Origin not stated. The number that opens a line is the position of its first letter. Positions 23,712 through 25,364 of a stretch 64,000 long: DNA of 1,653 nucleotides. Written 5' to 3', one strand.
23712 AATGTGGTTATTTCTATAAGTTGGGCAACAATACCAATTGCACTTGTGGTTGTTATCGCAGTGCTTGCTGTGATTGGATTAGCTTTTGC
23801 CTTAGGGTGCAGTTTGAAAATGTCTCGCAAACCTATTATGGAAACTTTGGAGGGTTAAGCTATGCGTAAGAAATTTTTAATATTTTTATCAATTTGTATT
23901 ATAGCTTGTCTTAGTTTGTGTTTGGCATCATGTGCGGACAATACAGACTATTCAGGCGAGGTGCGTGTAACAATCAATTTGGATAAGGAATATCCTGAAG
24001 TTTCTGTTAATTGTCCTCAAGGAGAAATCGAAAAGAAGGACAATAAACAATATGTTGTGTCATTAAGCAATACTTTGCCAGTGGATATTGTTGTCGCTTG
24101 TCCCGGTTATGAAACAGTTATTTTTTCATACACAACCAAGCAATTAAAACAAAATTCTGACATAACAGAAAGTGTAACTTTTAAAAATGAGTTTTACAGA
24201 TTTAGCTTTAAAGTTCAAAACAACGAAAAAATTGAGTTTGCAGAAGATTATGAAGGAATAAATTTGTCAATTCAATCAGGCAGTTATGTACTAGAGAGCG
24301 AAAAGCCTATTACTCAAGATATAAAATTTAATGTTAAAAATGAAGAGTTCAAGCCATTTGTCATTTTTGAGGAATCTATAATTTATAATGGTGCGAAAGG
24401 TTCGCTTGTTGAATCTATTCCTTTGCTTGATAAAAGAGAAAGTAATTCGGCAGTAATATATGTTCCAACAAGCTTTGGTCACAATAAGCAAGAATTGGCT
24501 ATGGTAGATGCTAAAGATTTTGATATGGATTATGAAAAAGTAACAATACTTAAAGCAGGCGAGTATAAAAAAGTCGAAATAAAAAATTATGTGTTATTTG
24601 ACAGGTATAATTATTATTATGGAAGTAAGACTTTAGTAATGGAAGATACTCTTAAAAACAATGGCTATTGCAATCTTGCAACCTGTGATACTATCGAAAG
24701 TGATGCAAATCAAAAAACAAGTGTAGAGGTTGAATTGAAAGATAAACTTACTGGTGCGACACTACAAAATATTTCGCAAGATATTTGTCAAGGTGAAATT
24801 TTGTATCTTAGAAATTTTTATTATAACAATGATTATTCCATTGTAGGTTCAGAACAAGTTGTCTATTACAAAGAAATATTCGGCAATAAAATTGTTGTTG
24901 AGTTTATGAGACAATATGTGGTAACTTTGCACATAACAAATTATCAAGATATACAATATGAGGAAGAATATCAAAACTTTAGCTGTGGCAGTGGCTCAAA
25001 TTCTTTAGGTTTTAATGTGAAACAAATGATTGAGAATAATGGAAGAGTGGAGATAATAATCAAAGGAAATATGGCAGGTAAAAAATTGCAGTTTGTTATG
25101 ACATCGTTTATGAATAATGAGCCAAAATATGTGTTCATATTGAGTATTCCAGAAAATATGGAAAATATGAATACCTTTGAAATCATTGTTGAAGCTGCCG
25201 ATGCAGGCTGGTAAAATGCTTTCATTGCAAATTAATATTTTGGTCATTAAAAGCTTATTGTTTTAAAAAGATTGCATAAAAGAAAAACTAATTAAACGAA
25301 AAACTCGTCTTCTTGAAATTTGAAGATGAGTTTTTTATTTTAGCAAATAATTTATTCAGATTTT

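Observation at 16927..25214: Duplicated LolCDE-like arrangement in a Gram-positive: permease A1-B1, one ATPase, permease A2-B2, then a lipoprotein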

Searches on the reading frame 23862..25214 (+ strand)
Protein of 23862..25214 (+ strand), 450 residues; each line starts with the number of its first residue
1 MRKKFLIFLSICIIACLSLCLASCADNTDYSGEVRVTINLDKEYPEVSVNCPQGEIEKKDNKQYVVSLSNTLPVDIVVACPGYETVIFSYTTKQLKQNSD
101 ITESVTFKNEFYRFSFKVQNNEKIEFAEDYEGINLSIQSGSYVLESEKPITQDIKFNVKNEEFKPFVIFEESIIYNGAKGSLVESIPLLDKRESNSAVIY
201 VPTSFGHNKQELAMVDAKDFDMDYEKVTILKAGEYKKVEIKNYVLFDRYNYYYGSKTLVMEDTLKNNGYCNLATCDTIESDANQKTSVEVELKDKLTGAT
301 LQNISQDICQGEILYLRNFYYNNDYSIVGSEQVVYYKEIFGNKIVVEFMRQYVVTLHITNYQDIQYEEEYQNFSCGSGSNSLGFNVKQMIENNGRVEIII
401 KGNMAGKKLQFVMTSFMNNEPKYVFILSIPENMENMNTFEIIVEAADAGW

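Call 3: search_protein_families(library=pfam, proteins=[window:23862-25214:+], max_evalue=0.01)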
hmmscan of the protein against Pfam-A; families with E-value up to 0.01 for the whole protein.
window:23862-25214:+ (450 aa): 0 families

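Call 4: search_protein_families(library=ncbifam, proteins=[window:23862-25214:+], max_evalue=0.01)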
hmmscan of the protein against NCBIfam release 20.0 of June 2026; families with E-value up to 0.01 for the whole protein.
window:23862-25214:+ (450 aa): 0 families

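Call 21: find_homologous_proteins(query=window:23862-25214:+, max_evalue=0.001)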
Query window:23862-25214:+ (450 aa): 5 proteins with E <= 0.001 among 3313 candidates.
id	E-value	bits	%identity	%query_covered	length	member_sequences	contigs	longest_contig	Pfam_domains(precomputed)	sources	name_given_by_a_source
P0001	1.4e-280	948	95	100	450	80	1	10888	-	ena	-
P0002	3.4e-278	941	95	100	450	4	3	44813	-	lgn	-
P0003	1.2e-270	916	92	100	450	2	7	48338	-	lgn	-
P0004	6.4e-258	874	87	100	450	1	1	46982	-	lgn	-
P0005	2.5e-65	239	44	62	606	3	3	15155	-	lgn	-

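Call 79: search_protein_families(library=padloc, proteins=[window:23862-25214:+], max_evalue=0.001)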
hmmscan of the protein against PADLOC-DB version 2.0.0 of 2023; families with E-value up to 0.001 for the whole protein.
window:23862-25214:+ (450 aa): 0 families
